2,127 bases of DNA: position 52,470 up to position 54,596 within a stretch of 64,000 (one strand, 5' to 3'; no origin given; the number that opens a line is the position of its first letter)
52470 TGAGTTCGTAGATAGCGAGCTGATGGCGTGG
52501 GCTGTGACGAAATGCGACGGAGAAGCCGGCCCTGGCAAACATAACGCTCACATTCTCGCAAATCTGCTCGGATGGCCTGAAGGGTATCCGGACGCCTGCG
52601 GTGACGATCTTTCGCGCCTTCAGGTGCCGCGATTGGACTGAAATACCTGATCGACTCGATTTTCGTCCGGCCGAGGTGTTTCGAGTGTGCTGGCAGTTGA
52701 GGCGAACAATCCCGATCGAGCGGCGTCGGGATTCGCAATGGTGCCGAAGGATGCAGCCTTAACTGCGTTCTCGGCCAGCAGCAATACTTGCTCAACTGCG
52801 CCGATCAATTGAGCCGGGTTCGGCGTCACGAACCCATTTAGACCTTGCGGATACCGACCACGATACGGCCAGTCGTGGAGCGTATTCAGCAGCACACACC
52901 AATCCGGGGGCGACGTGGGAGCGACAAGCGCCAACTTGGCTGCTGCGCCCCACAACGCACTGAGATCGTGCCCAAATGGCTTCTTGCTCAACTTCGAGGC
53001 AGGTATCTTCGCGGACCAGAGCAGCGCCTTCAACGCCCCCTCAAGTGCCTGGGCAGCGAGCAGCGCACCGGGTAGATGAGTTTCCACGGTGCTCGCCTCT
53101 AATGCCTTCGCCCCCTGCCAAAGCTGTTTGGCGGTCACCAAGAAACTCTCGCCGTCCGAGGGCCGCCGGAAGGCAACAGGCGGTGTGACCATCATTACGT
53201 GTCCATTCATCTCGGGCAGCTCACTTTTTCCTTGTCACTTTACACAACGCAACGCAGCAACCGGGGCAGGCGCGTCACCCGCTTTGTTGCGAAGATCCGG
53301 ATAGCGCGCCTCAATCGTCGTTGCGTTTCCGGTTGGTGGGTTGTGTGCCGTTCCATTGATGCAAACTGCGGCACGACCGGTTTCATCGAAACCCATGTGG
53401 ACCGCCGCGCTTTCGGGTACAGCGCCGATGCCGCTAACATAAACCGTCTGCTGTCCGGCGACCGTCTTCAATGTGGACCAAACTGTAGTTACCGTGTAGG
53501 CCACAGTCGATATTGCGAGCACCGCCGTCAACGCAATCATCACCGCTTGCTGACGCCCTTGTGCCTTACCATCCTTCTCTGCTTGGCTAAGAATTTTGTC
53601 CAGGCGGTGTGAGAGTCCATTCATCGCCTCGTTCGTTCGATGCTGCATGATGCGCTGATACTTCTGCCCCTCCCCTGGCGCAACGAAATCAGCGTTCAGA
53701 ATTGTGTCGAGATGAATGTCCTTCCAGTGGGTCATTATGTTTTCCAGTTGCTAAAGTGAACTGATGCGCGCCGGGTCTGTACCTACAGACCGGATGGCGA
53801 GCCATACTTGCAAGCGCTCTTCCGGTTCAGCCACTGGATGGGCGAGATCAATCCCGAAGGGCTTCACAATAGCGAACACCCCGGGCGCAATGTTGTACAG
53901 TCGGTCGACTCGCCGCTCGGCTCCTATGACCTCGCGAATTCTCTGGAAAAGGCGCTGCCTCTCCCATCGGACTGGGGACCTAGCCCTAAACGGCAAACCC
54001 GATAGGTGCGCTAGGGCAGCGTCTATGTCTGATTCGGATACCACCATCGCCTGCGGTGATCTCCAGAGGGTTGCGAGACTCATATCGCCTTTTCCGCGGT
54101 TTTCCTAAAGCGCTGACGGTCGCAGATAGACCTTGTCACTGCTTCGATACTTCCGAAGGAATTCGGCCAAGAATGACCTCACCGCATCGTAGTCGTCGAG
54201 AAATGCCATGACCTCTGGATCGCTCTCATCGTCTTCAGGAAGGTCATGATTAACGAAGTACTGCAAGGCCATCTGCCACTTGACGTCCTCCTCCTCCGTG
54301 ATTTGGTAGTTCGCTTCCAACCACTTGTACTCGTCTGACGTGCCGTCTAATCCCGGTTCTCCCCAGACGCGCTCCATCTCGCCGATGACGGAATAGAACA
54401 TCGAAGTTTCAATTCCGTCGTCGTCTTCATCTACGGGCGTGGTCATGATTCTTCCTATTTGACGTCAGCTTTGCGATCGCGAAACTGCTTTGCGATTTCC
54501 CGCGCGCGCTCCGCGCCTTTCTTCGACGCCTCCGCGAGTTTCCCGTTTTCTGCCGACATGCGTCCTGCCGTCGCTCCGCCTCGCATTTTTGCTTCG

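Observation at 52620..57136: Eleven tightly packed minus-strand genes of unknown function: candidate defence, anti-defence or toxin island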

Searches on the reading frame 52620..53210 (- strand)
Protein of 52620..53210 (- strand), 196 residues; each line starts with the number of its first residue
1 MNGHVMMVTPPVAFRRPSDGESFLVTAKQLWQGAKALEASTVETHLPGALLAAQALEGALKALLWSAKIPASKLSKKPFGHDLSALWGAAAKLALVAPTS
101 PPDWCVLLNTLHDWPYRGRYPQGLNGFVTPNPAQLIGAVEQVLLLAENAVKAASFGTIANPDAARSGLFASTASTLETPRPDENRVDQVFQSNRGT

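Call 5: search_protein_families(library=pfam, max_evalue=0.1, proteins=[window:52620-53210:-])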
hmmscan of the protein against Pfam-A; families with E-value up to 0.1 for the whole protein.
window:52620-53210:- (196 aa): 1 family
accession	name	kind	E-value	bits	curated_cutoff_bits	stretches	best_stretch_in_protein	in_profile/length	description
PF05168.19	HEPN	-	0.0048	17.5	22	1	50-131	29-98/117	HEPN domain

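Call 6: search_protein_families(library=padloc, max_evalue=0.1, proteins=[window:52620-53210:-])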
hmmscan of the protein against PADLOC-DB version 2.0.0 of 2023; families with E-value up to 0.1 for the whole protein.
window:52620-53210:- (196 aa): 0 families

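Call 16: search_protein_families(library=phrogs, max_evalue=0.01, proteins=[window:52620-53210:-])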
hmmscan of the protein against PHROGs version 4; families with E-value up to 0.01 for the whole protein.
window:52620-53210:- (196 aa): 0 families

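Call 40: find_homologous_proteins(query=window:52620-53210:-, max_evalue=0.01)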
Query window:52620-53210:- (196 aa): 22 proteins with E <= 0.01 among 616 candidates.
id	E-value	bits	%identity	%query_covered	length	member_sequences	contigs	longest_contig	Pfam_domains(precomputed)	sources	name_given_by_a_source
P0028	9.3e-121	419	100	97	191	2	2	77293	-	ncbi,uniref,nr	ncbi:hypothetical protein [Pandoraea apista]|uniref:hypothetical protein n=1 Tax=Pandoraea apista Ta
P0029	1.1e-81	291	85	79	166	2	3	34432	-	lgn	-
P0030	9.3e-52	194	61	80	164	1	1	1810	-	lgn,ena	-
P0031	5.9e-51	191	61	78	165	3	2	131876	-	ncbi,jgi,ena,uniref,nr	ncbi:hypothetical protein HHL24_27175 [Paraburkholderia sp. RP-4-7]|jgi:hypothetical protein|uniref:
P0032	6.8e-50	188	66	70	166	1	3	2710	-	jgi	jgi:hypothetical protein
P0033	1.3e-49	187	65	71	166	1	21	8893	-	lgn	-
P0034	1.5e-47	180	57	78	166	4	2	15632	-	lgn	-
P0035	6.8e-47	178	65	70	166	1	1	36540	-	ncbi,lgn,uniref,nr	ncbi:HEPN domain-containing protein [Paraburkholderia gardini]|uniref:HEPN domain-containing protein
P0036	6.1e-45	171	57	77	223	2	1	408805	-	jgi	-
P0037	8.3e-45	171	58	77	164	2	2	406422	-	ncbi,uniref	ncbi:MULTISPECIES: hypothetical protein [Paraburkholderia]|uniref:hypothetical protein n=1 Tax=Parab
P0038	1.1e-44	171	61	70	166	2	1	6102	-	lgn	-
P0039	8.5e-44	168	55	78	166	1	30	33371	PF05168.20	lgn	-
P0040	3.1e-42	163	54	78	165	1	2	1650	-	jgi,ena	-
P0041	3.6e-42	162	60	70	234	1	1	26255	-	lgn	-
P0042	3.9e-40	156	58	72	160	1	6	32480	-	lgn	-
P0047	1.4e-31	128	49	71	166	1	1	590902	PF05168.20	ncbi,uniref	ncbi:HEPN domain-containing protein [Paraburkholderia youngii]|uniref:HEPN domain-containing protein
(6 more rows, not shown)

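Call 41: find_encoding_contigs(protein=P0028, flank=10000, max_places=2)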
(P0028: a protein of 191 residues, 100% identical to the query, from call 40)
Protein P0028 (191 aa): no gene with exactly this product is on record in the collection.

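Call 42: find_encoding_contigs(protein=P0031, flank=4000, max_places=2)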
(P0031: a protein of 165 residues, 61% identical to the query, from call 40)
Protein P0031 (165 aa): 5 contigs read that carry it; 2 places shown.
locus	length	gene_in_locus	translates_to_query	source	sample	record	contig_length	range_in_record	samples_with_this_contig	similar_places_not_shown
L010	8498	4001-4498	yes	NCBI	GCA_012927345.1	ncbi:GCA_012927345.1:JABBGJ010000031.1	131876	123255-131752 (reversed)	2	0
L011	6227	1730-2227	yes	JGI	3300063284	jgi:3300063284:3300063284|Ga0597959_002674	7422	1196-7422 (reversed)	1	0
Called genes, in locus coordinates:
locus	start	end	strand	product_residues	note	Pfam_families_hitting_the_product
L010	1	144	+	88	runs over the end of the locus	PF00023:Ank (faint), PF12796:Ank_2 (weak)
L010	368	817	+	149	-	PF00589:Phage_integrase (weak)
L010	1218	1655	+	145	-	PF01724:DUF29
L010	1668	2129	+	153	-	-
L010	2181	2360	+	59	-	-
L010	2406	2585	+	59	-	-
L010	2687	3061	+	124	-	PF19744:DUF6232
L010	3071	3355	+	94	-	-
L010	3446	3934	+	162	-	-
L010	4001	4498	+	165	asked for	-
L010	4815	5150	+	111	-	-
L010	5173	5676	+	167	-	-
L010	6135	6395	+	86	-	-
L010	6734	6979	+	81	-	-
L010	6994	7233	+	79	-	-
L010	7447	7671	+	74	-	-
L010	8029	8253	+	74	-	-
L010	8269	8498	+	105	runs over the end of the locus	-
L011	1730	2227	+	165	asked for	-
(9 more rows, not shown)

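Call 43: find_encoding_contigs(protein=P0047, flank=4000, max_places=2)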
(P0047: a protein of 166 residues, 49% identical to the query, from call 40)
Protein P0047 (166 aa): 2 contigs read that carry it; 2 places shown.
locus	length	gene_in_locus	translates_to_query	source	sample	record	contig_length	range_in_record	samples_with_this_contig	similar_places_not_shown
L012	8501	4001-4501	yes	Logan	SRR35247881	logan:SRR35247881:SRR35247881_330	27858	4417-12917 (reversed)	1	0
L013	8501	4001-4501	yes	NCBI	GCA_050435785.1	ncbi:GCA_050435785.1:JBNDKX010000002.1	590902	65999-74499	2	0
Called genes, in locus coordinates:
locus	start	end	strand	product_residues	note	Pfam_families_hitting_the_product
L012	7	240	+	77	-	PF02604:PhdYeFM_antitox (weak)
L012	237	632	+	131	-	PF01850:PIN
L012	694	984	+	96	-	PF10616:DUF2471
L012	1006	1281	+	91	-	-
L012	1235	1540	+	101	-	-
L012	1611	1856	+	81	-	-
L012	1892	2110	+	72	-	-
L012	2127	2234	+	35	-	-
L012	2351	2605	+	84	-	PF04973:NMN_transporter (weak)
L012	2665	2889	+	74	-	-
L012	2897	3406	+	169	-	-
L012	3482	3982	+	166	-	-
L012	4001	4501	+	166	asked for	PF05168:HEPN (weak)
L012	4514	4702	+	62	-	-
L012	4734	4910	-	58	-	-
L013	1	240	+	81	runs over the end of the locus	PF02604:PhdYeFM_antitox (weak)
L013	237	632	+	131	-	PF01850:PIN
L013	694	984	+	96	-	PF10616:DUF2471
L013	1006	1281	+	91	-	-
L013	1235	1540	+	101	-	-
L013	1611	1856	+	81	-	-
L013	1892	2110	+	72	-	-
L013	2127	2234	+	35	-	-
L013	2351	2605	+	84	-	PF04973:NMN_transporter (weak)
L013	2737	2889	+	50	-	-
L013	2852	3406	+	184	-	-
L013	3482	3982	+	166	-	-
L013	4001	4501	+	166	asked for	PF05168:HEPN (weak)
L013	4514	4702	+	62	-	-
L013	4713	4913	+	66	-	-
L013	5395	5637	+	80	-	-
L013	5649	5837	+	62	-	PF13377:Peripla_BP_3 (weak)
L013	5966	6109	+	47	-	-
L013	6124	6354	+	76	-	-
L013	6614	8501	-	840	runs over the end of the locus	PF04851:ResIII (faint), PF00270:DEAD (weak), PF13307:Helicase_C_2 (faint)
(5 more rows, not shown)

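Call 57: search_protein_families(library=ncbifam, max_evalue=0.1, proteins=[window:52620-53210:-])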
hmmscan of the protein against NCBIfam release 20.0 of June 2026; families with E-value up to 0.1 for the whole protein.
window:52620-53210:- (196 aa): 0 families

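Call 74: search_solved_structures(query=A2, max_evalue=5, show_alignments=1)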
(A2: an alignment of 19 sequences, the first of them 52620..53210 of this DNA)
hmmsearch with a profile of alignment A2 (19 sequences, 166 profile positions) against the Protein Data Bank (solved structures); distinct sequences matched with E-value up to 5: 1.
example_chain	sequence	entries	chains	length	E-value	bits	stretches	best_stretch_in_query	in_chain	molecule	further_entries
8uxn_A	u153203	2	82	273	3.7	10.4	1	14-73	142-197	Flagellin FljM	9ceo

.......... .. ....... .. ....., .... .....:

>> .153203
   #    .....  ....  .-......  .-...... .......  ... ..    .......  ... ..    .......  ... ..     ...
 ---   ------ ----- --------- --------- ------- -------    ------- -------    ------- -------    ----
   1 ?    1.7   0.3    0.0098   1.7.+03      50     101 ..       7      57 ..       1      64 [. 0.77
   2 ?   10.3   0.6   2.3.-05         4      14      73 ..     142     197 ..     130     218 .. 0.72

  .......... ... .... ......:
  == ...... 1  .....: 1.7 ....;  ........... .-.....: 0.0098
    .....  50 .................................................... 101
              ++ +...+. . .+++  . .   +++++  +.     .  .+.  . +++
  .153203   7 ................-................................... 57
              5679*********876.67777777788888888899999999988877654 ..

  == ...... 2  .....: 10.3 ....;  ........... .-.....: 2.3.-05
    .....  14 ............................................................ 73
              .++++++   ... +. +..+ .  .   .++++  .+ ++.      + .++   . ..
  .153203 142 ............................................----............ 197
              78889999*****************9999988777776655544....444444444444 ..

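Call 82: predict_structure(alignment_id=A2)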
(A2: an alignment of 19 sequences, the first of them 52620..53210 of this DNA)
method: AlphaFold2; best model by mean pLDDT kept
length: 196 residues; sequences in the alignment: 19
mean_pLDDT: 77.5   pTM: 0.69
mean pLDDT of the five models: 77.5, 75.3, 75.0, 74.3, 73.7
residues with pLDDT >= 90: 94; 70-90: 30; 50-70: 42; < 50: 30
segments of 3 or more residues with pLDDT < 50: 122-127, 166-177, 186-188
pLDDT, mean of each block of 10 residues (from residue 1): 62 83 97 90 72 96 97 95 96 95 90 62 48 91 97 74 49 45 51 48
secondary structure, 60 per line:
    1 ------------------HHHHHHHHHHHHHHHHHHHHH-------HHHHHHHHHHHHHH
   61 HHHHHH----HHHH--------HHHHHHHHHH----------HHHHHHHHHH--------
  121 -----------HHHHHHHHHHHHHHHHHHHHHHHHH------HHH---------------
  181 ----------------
elements in order: H19-39 H47-66 H71-74 H83-92 H103-112 H132-156
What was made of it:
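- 52620..53210 (-): g1: 196-aa orphan HEPN-domain protein of the PF05168 type, lacking the Rx4-6H motif. AF2 model pLDDT 77.5 (call 82).
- On HEPN superfamily - g1: Core pLDDT is above 90 (call 82).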

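Call 84: search_protein_families(library=pfam, alignment_id=A2, max_evalue=0.01)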
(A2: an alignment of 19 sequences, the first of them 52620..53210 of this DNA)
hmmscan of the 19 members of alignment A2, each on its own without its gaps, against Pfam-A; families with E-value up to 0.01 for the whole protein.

A. member 1, window:52620-53210:- (196 aa): 1 family
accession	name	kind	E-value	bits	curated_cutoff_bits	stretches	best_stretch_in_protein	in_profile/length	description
PF05168.19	HEPN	-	0.0048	17.5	22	1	50-131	29-98/117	HEPN domain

B. families by the number of members that match (of 19 scanned): 1 family
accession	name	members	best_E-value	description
PF05168.19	HEPN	12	2.4e-06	HEPN domain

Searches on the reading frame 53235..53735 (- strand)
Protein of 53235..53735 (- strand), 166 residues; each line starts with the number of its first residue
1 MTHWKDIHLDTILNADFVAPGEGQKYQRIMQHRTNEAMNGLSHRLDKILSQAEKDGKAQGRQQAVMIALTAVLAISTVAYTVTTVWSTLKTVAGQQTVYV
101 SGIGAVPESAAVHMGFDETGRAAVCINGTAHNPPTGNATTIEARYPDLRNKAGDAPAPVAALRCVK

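Call 5: search_protein_families(library=pfam, max_evalue=0.1, proteins=[window:53235-53735:-])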
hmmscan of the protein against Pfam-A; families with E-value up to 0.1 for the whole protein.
window:53235-53735:- (166 aa): 0 families

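Call 6: search_protein_families(library=padloc, max_evalue=0.1, proteins=[window:53235-53735:-])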
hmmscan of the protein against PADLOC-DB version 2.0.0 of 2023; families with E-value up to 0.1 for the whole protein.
window:53235-53735:- (166 aa): 0 families

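Call 16: search_protein_families(library=phrogs, max_evalue=0.01, proteins=[window:53235-53735:-])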
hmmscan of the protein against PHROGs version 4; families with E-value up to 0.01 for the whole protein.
window:53235-53735:- (166 aa): 0 families

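Call 57: search_protein_families(library=ncbifam, max_evalue=0.1, proteins=[window:53235-53735:-])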
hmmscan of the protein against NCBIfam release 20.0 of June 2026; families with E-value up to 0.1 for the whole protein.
window:53235-53735:- (166 aa): 1 family
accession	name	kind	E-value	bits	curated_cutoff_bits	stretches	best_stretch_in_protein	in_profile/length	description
NF009874.0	PRK13337.1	equivalog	0.04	12.8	385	1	64-114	131-178/305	diacylglycerol kinase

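Call 99: list_cluster_members(proteins=[window:53235-53735:-, window:53751-54083:-, window:54105-54446:-, window:54455-54730:-, window:54737-54958:-, window:55068-55565:-, window:56150-56407:-, window:56526-56843:-, window:56840-57136:-, window:52009-52641:+])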
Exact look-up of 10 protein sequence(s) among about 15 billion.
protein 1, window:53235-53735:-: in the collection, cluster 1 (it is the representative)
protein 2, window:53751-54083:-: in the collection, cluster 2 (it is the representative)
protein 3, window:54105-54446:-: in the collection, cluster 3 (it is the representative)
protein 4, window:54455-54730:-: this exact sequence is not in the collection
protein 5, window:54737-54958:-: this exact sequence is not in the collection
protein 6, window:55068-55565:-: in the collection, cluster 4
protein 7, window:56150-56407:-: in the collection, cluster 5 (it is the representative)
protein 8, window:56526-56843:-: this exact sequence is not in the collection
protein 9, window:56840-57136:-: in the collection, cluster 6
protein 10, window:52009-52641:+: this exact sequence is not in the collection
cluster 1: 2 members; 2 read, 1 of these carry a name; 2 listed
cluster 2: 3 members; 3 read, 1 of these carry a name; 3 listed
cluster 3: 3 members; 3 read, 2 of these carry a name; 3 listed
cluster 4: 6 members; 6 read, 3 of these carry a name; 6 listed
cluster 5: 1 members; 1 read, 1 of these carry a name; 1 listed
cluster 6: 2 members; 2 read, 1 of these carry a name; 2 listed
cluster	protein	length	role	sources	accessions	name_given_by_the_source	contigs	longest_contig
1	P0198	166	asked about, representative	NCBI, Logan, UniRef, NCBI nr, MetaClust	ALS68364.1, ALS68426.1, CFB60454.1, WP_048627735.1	hypothetical protein [Pandoraea apista] | hypothetical protein n=1 Tax=Pandoraea apista TaxID=93218 RepID=UPI0006583D68 | status=active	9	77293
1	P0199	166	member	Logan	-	-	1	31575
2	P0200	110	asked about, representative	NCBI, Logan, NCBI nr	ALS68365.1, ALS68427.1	hypothetical protein AT395_25130 (plasmid) [Pandoraea apista] | hypothetical protein AT395_24780 [Pandoraea apista]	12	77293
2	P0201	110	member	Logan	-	-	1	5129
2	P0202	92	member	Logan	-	-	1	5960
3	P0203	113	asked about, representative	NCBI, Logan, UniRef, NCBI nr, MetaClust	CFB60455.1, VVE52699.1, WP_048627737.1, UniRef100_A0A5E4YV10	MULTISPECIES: hypothetical protein [Pandoraea] | Uncharacterized protein n=1 Tax=Pandoraea terrigena TaxID=2508292 RepID=A0A5E4YV10_9BURK | status=active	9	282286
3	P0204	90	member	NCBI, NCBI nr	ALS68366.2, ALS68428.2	hypothetical protein AT395_25135 (plasmid) [Pandoraea apista] | hypothetical protein AT395_24785 [Pandoraea apista]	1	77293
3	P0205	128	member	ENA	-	-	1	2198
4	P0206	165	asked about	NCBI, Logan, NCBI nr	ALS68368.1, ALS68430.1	hypothetical protein AT395_25145 (plasmid) [Pandoraea apista] | hypothetical protein AT395_24795 [Pandoraea apista]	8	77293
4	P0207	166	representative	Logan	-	-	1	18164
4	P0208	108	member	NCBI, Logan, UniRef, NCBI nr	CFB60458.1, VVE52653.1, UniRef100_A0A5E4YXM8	hypothetical protein LMG16407_00497 [Pandoraea apista] | Uncharacterized protein n=1 Tax=Pandoraea terrigena TaxID=2508292 RepID=A0A5E4YXM8_9BURK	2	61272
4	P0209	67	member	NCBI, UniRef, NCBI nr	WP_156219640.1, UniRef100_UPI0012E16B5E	hypothetical protein [Pandoraea apista] | hypothetical protein n=1 Tax=Pandoraea apista TaxID=93218 RepID=UPI0012E16B5E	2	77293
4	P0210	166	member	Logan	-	-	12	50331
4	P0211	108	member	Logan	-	-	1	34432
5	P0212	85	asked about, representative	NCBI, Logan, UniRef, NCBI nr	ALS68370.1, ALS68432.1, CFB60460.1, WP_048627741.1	hypothetical protein [Pandoraea apista] | hypothetical protein n=1 Tax=Pandoraea apista TaxID=93218 RepID=UPI000658DA6E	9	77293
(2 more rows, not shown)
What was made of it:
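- Checked: g11 probably starts at M19, giving 80 aa as annotated by NCBI (call 99).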

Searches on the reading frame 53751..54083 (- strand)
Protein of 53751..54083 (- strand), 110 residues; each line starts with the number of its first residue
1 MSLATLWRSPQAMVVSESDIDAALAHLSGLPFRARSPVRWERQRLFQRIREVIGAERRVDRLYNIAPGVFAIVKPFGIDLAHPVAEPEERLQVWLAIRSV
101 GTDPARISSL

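Call 5: search_protein_families(library=pfam, max_evalue=0.1, proteins=[window:53751-54083:-])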
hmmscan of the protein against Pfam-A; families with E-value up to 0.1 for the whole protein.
window:53751-54083:- (110 aa): 0 families

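Call 6: search_protein_families(library=padloc, max_evalue=0.1, proteins=[window:53751-54083:-])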
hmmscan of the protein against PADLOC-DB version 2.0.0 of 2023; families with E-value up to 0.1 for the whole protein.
window:53751-54083:- (110 aa): 0 families

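Call 16: search_protein_families(library=phrogs, max_evalue=0.01, proteins=[window:53751-54083:-])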
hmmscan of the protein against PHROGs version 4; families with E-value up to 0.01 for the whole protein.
window:53751-54083:- (110 aa): 0 families

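Call 57: search_protein_families(library=ncbifam, max_evalue=0.1, proteins=[window:53751-54083:-])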
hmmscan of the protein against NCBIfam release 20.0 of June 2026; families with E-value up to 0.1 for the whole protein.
window:53751-54083:- (110 aa): 0 families

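Call 75: search_solved_structures(query=window:53751-54083:-, max_evalue=5)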
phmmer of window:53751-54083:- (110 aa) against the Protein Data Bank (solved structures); distinct sequences matched with E-value up to 5: 5.
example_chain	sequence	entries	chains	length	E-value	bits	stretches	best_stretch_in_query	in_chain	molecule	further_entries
4hgx_A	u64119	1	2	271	0.26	14.8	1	13-91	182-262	Xylose isomerase domain containing protein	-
2q02_A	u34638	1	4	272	0.26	14.8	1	13-91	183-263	Putative cytoplasmic protein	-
3nuf_A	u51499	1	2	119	0.73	13.4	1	11-92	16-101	PRD-containing transcription regulator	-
2dqw_A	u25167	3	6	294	0.82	13.2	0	48-101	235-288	Dihydropteroate synthase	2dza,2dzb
3k53_A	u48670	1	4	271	1.4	12.5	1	18-54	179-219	Ferrous iron transport protein b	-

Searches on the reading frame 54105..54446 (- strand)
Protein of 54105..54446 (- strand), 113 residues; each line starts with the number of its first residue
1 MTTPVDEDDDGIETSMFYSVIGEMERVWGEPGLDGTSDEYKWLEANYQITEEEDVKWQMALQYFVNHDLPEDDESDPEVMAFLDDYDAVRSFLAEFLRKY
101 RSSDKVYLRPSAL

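Call 5: search_protein_families(library=pfam, max_evalue=0.1, proteins=[window:54105-54446:-])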
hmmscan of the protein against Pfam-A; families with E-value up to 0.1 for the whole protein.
window:54105-54446:- (113 aa): 0 families

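Call 6: search_protein_families(library=padloc, max_evalue=0.1, proteins=[window:54105-54446:-])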
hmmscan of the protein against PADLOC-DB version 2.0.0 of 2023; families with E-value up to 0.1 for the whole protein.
window:54105-54446:- (113 aa): 0 families

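Call 16: search_protein_families(library=phrogs, max_evalue=0.01, proteins=[window:54105-54446:-])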
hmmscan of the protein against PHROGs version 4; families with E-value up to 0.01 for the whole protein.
window:54105-54446:- (113 aa): 0 families

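Call 57: search_protein_families(library=ncbifam, max_evalue=0.1, proteins=[window:54105-54446:-])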
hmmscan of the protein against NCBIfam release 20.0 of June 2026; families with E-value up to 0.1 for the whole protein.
window:54105-54446:- (113 aa): 0 families

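Call 73: search_solved_structures(query=window:54105-54446:-, max_evalue=5)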
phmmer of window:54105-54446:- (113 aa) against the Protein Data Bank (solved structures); distinct sequences matched with E-value up to 5: 0.
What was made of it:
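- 54105..54446 (-): g4: 113-aa strongly acidic protein. No PDB or family hit (calls 5, 57, 73).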
